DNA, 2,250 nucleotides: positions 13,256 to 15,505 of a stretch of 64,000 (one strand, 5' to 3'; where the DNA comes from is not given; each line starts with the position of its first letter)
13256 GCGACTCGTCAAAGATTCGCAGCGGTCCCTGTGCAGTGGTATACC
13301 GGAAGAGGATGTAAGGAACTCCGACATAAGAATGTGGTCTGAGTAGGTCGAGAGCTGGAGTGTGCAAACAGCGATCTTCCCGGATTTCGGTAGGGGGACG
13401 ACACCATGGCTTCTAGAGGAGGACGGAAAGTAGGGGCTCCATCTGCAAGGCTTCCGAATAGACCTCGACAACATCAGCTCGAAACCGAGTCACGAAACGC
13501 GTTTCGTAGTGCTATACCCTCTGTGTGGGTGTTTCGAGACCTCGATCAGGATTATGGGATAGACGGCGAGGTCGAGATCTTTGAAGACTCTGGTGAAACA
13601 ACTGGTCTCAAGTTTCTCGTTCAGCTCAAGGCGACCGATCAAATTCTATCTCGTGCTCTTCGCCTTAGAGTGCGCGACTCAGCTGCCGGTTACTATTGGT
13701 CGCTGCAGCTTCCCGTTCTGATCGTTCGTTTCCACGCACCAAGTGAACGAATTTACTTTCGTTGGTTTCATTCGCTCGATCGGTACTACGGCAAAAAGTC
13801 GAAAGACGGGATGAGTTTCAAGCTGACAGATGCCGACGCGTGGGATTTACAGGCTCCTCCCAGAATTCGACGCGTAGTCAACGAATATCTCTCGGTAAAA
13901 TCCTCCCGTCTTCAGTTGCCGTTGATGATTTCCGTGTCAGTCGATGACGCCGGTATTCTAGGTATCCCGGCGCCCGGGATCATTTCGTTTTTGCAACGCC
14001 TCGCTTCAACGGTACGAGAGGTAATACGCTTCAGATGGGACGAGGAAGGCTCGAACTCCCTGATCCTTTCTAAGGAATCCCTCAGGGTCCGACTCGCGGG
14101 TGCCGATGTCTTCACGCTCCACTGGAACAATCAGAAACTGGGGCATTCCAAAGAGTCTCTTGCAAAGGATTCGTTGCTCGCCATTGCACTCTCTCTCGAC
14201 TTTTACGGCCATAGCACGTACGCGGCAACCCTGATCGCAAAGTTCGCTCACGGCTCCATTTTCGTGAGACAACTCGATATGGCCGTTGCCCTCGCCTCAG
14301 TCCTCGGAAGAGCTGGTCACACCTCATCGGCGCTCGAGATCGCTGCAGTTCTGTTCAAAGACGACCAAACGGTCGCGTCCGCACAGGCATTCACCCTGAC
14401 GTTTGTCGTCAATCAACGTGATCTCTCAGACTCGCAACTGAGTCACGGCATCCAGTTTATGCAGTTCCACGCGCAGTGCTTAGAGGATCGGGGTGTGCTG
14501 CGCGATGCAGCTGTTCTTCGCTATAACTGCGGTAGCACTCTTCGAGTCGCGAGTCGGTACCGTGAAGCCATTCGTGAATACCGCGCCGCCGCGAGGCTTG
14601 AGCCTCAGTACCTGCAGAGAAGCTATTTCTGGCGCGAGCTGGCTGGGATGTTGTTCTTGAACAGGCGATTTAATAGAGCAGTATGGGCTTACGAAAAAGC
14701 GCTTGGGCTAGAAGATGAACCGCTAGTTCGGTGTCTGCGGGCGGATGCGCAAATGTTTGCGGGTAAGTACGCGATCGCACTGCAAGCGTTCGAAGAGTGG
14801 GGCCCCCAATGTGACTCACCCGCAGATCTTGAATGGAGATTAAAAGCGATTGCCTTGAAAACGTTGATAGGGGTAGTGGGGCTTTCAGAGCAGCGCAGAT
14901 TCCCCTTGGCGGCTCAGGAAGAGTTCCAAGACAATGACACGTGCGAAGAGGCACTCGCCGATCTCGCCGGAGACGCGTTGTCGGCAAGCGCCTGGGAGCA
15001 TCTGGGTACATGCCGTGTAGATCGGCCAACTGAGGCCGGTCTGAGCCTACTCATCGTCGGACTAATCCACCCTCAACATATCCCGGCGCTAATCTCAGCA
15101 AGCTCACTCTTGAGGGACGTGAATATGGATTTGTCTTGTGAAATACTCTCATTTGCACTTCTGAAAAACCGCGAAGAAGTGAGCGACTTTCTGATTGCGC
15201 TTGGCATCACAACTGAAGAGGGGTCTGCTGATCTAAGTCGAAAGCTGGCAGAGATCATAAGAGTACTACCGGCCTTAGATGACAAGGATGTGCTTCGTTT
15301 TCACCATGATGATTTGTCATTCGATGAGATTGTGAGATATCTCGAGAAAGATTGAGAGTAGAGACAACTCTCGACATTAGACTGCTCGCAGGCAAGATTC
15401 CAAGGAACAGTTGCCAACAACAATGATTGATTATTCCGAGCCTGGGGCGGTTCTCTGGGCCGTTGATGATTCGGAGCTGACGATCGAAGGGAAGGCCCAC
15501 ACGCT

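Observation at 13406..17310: Run of three co-oriented defense-flavoured unknowns: DUF4365-like nuclease+TPR, DUF3800-like, and a possible HEPN-like domain + DUF1311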

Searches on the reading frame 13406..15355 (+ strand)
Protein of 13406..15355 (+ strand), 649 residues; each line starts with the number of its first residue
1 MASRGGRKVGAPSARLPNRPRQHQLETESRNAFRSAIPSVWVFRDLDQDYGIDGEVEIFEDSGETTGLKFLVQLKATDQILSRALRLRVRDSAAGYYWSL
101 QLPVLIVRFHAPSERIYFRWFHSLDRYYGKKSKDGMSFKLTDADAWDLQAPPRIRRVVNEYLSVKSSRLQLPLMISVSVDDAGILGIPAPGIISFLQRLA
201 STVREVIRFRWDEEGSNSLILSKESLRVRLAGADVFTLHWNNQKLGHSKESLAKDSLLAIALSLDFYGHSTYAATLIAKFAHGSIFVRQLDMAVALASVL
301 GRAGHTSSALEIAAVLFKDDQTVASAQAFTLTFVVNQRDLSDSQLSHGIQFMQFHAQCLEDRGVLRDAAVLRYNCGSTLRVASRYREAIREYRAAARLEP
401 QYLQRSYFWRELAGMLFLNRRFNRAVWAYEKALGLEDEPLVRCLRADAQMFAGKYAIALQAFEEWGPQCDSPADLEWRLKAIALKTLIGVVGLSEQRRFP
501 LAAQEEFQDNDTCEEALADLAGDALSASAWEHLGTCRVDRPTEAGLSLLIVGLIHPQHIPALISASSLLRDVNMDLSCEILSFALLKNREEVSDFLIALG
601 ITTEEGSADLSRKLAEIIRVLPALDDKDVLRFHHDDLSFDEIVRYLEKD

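Call 3: search_protein_families(library=pfam, proteins=[window:13406-15355:+], max_evalue=0.1)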
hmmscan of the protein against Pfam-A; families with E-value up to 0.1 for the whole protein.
window:13406-15355:+ (649 aa): 7 families
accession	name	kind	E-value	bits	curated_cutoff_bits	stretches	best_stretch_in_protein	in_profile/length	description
PF14280.11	DUF4365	-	2.9e-14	53.7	24.3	1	26-155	1-136/139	Domain of unknown function (DUF4365)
PF07719.23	TPR_2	-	0.00031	21.1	27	0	373-402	5-34/34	Tetratricopeptide repeat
PF24575.1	TPR_Slam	-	0.0014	19.5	35.2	1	366-425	44-100/104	Surface lipoprotein assembly modifier, N-terminal TPR repeats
PF00515.34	TPR_1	-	0.0025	18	27.8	0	371-402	3-34/34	Tetratricopeptide repeat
PF13432.12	TPR_16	-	0.0075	17.1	32.7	1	378-433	6-58/65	Tetratricopeptide repeat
PF12895.13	ANAPC3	-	0.019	15.7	27.2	0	406-464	25-81/82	Anaphase-promoting complex, cyclosome, subunit 3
PF13414.12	TPR_11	-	0.089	12.9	26.8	0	384-402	9-27/42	TPR repeat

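Call 4: search_protein_families(library=padloc, proteins=[window:13406-15355:+], max_evalue=0.1)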
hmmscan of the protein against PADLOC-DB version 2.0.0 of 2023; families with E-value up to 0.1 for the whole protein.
window:13406-15355:+ (649 aa): 2 families
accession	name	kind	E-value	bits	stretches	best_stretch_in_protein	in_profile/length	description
PDLC02398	Aga_REase-PNTD1-PNTD2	-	8.5e-08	29.6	1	41-122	28-112/429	Class I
PDLC04290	PDC-M02A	-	0.026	12.2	1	45-80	30-68/170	-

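Call 5: search_protein_families(library=ncbifam, proteins=[window:13406-15355:+], max_evalue=0.1)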
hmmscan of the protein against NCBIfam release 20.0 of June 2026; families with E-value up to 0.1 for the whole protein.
window:13406-15355:+ (649 aa): 1 family
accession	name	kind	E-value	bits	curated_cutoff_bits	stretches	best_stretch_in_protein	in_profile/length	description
NF002725.1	PRK02603.1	equivalog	0.0012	18.9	143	1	370-452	36-117/173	photosystem I assembly protein Ycf3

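Call 6: search_protein_families(library=phrogs, proteins=[window:13406-15355:+], max_evalue=0.1)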
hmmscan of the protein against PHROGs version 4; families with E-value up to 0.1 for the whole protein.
window:13406-15355:+ (649 aa): 1 family
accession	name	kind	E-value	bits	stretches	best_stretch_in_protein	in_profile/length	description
phrog_22932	-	unknown function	5.2e-06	26.1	1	16-133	7-127/646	-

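Call 24: find_homologous_proteins(query=window:13406-15355:+)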
Query window:13406-15355:+ (649 aa): 51 proteins with E <= 0.001 among 8000 candidates.
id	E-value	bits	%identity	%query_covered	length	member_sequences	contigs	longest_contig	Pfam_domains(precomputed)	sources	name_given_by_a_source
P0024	0.0e+0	1446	100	100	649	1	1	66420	PF14280.12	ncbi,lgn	-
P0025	5.7e-130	453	43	97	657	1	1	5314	PF14280.12,PF12895.14,PF13432.13,PF07719.24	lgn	-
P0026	3.8e-128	447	41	97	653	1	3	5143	PF14280.12,PF12895.14,PF13176.13,PF13432.13,PF07719.24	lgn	-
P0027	4.2e-127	443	40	97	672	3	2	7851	PF14559.13,PF14280.12,PF12895.14,PF13176.13,PF13432.13,PF13428.13,PF07719.24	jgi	jgi:tetratricopeptide (TPR) repeat protein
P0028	2.0e-121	425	41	96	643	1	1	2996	PF14559.13,PF14280.12,PF00515.35,PF12895.14,PF13424.13,PF13176.13,PF13432.13,PF13428.13,PF13181.13,PF07719.24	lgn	-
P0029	1.9e-120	421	40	96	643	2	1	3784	PF14280.12,PF00515.35,PF07719.24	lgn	-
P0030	1.4e-116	409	41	86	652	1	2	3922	PF14280.12,PF00515.35,PF13424.13,PF13432.13,PF07719.24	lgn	-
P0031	7.4e-116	406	38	96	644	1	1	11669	PF14280.12,PF13432.13,PF07719.24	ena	-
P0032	3.2e-115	404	38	97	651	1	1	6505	PF14280.12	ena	-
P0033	3.5e-114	401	38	97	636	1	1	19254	PF14280.12,PF13432.13,PF13181.13,PF07719.24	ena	-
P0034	1.4e-113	399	39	89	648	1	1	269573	PF14280.12,PF13432.13,PF13428.13,PF07719.24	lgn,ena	-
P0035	3.7e-113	397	38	95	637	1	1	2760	PF14280.12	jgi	jgi:tetratricopeptide (TPR) repeat protein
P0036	2.7e-110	388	37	97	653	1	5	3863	PF14280.12,PF13424.13,PF13428.13,PF07719.24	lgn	-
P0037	5.1e-110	387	36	98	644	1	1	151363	PF14280.12,PF13414.13,PF00515.35,PF13424.13,PF13176.13,PF13432.13,PF13181.13,PF07719.24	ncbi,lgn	-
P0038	6.4e-110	387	40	84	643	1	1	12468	PF14280.12,PF00515.35,PF13432.13,PF13181.13,PF07719.24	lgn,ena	-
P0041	7.2e-104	367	39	80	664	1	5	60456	PF14280.12,PF00515.35,PF13428.13,PF07719.24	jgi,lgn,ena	jgi:tetratricopeptide (TPR) repeat protein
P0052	2.3e-88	315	34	87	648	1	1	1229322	PF14280.12,PF13428.13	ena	-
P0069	1.9e-58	217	28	88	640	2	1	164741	PF14280.12,PF00515.35,PF13424.13,PF13428.13,PF13181.13,PF07719.24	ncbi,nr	ncbi:DUF4365 domain-containing protein [Proteus mirabilis]|nr:DUF4365 domain-containing protein [Pro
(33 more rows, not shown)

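Call 47: find_encoding_contigs(protein=P0034, flank=6000, max_places=2)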
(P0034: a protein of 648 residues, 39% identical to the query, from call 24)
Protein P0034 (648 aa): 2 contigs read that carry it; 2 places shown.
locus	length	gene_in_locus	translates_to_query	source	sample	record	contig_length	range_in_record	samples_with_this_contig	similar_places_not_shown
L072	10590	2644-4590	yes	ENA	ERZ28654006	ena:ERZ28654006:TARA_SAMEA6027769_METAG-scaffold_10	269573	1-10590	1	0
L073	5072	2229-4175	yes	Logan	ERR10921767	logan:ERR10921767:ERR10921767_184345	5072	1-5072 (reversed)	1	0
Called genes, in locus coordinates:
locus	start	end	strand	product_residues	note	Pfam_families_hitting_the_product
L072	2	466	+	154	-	?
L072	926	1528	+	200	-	PF08937:ThsB_TIR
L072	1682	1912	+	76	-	-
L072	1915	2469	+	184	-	PF08937:ThsB_TIR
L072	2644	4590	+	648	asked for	PF14280:DUF4365, PF07719:TPR_2 (faint), PF13428:TPR_14 (faint), PF13432:TPR_16 (faint)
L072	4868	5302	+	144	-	-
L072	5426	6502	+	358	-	PF01381:HTH_3, PF12844:HTH_19 (weak), PF13560:HTH_31, PF06114:Peptidase_M78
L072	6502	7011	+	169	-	PF11848:DUF3368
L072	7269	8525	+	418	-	PF13191:AAA_16 (faint), PF13173:AAA_14, PF13401:AAA_22 (weak), PF13635:DUF4143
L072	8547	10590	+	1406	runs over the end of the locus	PF28130:DUF8371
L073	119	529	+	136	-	-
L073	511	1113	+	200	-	PF08937:ThsB_TIR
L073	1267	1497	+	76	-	-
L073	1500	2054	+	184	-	PF08937:ThsB_TIR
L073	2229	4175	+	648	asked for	PF14280:DUF4365, PF07719:TPR_2 (faint), PF13428:TPR_14 (faint), PF13432:TPR_16 (faint)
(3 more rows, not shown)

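Call 48: find_encoding_contigs(protein=P0037, flank=6000, max_places=2)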
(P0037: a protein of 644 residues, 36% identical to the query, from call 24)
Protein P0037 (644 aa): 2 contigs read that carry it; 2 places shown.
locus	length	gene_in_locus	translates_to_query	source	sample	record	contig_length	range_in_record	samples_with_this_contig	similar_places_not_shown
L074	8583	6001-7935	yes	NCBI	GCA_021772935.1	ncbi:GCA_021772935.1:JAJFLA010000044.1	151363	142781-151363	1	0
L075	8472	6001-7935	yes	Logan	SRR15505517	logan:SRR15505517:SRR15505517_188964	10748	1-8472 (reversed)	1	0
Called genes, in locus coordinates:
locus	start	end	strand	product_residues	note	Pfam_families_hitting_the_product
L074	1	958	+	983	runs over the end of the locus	-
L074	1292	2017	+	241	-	-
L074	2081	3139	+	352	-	-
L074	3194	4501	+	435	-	-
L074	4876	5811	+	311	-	-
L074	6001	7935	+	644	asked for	PF14280:DUF4365, PF13424:TPR_12 (faint), PF00515:TPR_1 (faint), PF07719:TPR_2 (faint), PF13176:TPR_7 (faint), PF13181:TPR_8 (faint), PF13414:TPR_11 (faint), PF13432:TPR_16 (faint)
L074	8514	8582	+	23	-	?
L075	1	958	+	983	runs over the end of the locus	-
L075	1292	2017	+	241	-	-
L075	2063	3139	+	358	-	-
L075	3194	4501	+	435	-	-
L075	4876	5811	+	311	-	-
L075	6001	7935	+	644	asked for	PF14280:DUF4365, PF13424:TPR_12 (faint), PF00515:TPR_1 (faint), PF07719:TPR_2 (faint), PF13176:TPR_7 (faint), PF13181:TPR_8 (faint), PF13414:TPR_11 (faint), PF13432:TPR_16 (faint)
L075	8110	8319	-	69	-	-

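Call 49: find_encoding_contigs(protein=P0069, flank=6000, max_places=2)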
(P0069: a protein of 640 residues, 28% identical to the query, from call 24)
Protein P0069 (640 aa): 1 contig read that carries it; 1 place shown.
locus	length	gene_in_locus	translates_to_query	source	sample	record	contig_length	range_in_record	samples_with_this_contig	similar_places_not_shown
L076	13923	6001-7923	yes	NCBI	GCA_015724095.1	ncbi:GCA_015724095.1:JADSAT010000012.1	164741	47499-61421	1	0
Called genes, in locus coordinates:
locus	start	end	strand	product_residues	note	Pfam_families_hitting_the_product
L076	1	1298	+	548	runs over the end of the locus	-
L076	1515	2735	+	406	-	PF13356:Arm-DNA-bind_3, PF22022:Phage_int_M, PF00589:Phage_integrase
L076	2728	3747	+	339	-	-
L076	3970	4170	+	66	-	PF05930:Phage_AlpA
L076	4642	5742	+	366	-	PF00589:Phage_integrase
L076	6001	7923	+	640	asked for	PF14280:DUF4365, PF13424:TPR_12 (faint), PF07719:TPR_2 (faint), PF13181:TPR_8 (faint), PF13428:TPR_14 (faint), PF00515:TPR_1 (weak)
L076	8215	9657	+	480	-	PF03235:GmrSD_N, PF25202:DUF7834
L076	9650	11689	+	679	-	PF03235:GmrSD_N, PF07510:GmrSD_C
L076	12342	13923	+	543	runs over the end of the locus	PF00999:Na_H_Exchanger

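Call 67: find_related_loci(query=A5, collection=viral_contigs, flank=6000)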
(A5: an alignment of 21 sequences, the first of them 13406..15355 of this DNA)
Query A5 (649 aa) in viral_contigs; peptide patterns used: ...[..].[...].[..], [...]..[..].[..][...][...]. (x = any residue, [..] = any of these).
44 stretches matched a pattern; 1 encode a relative of the query (tblastn E <= 1e-3); 1 distinct loci.
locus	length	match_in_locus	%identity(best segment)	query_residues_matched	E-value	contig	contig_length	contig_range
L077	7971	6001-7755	30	8-581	6e-76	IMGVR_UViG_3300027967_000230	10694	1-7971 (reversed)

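Call 71: find_encoding_contigs(protein=P0052, flank=6000, max_places=1)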
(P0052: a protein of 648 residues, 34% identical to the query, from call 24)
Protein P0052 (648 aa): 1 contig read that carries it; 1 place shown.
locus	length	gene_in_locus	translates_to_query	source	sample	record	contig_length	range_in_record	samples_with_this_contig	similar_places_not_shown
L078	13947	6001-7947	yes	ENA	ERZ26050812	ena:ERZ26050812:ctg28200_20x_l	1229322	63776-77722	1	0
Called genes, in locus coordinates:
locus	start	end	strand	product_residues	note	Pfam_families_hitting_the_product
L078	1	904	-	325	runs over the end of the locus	PF02951:GSH-S_N, PF02955:GSH-S_ATP, PF08443:RimK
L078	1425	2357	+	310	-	PF01379:Porphobil_deam, PF03900:Porphobil_deamC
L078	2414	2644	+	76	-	-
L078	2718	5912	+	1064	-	PF01555:N6_N4_Mtase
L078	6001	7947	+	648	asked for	PF14280:DUF4365, PF13428:TPR_14 (faint)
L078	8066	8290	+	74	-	-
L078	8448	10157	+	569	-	PF02463:SMC_N (faint), PF13175:AAA_15 (weak), PF13476:AAA_23 (faint), PF13175:AAA_15, PF13304:AAA_21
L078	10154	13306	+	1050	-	-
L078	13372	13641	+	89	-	-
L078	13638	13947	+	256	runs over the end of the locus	PF02602:HEM4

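Call 72: find_encoding_contigs(protein=P0041, flank=6000, max_places=2)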
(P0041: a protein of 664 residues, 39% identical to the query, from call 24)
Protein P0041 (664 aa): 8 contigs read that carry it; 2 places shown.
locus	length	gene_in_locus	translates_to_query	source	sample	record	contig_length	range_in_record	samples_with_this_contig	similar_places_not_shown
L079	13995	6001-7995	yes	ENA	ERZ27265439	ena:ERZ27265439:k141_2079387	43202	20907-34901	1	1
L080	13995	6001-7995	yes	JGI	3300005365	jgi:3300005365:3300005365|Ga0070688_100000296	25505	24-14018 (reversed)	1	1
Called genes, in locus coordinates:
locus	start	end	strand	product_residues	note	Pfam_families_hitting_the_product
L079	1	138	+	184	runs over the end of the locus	PF16747:Adhesin_E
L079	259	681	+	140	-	-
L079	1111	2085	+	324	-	PF06739:SBBP (faint), PF08450:SGL (faint), PF25021:TEN_NHL (faint), PF01436:NHL, PF13449:Phytase-like (faint), PF01436:NHL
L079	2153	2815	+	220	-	PF18962:Por_Secre_tail (weak)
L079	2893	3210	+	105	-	-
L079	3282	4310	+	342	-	-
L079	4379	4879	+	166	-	-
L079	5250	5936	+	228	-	-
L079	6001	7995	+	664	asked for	PF14280:DUF4365, PF07719:TPR_2 (faint), PF13428:TPR_14 (faint), PF00515:TPR_1 (faint)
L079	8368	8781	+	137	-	-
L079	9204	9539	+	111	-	PF12728:HTH_17 (weak)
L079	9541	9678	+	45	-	-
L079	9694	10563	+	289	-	PF00589:Phage_integrase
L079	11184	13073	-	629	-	PF13522:GATase_6, PF13537:GATase_7, PF00733:Asn_synthase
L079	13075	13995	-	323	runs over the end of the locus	PF24807:WD40_CDC20-Fz (faint), PF24814:WD40_Prp19 (faint), PF25174:Beta-prop_THOC3 (faint), PF23381:Beta-prop_IFT122_1st (weak), PF25168:Beta-prop_WDR36-Utp21_2nd (faint)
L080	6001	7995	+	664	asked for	PF14280:DUF4365, PF07719:TPR_2 (faint), PF13428:TPR_14 (faint), PF00515:TPR_1 (faint)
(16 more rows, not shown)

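Call 88: search_protein_families(library=padloc, proteins=[P0069, P0034], max_evalue=0.01)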
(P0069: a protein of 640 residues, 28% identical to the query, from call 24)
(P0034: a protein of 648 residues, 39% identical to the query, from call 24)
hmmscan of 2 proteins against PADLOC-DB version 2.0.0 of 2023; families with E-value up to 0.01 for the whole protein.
P0069 (640 aa): 3 families
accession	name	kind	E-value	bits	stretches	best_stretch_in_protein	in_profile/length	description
PDLC02398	Aga_REase-PNTD1-PNTD2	-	2e-10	38.3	1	25-108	25-108/429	Class I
PDLC04290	PDC-M02A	-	8e-05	20.4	1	32-83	30-85/170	-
PDLC04297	PDC-M02A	-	0.0034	15.2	0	34-138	31-135/165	-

P0034 (648 aa): 2 families
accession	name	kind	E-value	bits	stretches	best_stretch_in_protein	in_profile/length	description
PDLC02398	Aga_REase-PNTD1-PNTD2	-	5.2e-09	33.6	1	29-117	27-113/429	Class I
PDLC04290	PDC-M02A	-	0.0097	13.6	0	9-73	3-72/170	-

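Call 102: search_solved_structures(query=A5, max_evalue=1)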
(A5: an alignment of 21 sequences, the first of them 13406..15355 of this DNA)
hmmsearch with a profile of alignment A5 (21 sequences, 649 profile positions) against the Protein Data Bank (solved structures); distinct sequences matched with E-value up to 1: 140 (the best 60 are shown).
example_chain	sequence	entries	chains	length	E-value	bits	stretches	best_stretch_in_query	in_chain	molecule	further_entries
9qhb_A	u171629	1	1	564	7.2e-39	137.4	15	357-428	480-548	Engineered tetratricopeptide repeat protein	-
8bu0_A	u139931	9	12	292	3.9e-29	105.2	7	357-428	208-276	Consensus tetratricopeptide repeat protein | Crystal structure of an 8-repeat consensus TPR superhelix with Zinc. | Monomer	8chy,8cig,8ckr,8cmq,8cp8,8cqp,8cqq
9qhc_A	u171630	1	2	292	7.8e-25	91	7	357-427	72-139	Engineered tetratricopeptide repeat protein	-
7ntf_A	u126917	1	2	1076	3.9e-18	68.9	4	353-426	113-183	Isoform 1 of UDP-N-acetylglucosamine--peptide N-acetylglucosaminyltransferase 110 kDa subu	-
7yeh_B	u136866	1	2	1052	4.9e-18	68.5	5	354-426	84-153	UDP-N-acetylglucosamine--peptide N-acetylglucosaminyltransferase 110 kDa subunit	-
7yea_A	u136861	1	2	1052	5e-18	68.5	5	354-426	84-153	UDP-N-acetylglucosamine--peptide N-acetylglucosaminyltransferase 110 kDa subunit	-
1w3b_A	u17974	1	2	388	1.4e-16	63.7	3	353-426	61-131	UDP-N-ACETYLGLUCOSAMINE--PEPTIDE N-ACETYLGLUCOSAMINYLTRANSFERASE 110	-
6eou_A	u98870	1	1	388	5.7e-16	61.7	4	353-426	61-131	UDP-N-acetylglucosamine--peptide N-acetylglucosaminyltransferase 110 kDa subunit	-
8ch0_A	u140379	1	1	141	7.6e-16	61.3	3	357-427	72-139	Consensus tetratricopeptide repeat protein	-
2fo7_A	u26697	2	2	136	1.3e-15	60.5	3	357-427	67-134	SYNTHETIC CONSENSUS TPR PROTEIN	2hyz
7obi_A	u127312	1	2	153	2e-12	50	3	361-428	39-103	CTPR-rv4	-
5orq_A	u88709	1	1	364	1.6e-11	47.1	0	253-309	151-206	cPPR-Telo1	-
1na0_A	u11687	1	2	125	2.9e-11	46.2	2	356-428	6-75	designed protein CTPR3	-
5orm_A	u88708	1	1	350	5.9e-11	45.1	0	253-309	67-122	cPPR-Telo1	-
8dtf_A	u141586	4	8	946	2.7e-10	43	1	504-573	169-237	Probable UDP-N-acetylglucosamine--peptide N-acetylglucosaminyltransferase SPINDLY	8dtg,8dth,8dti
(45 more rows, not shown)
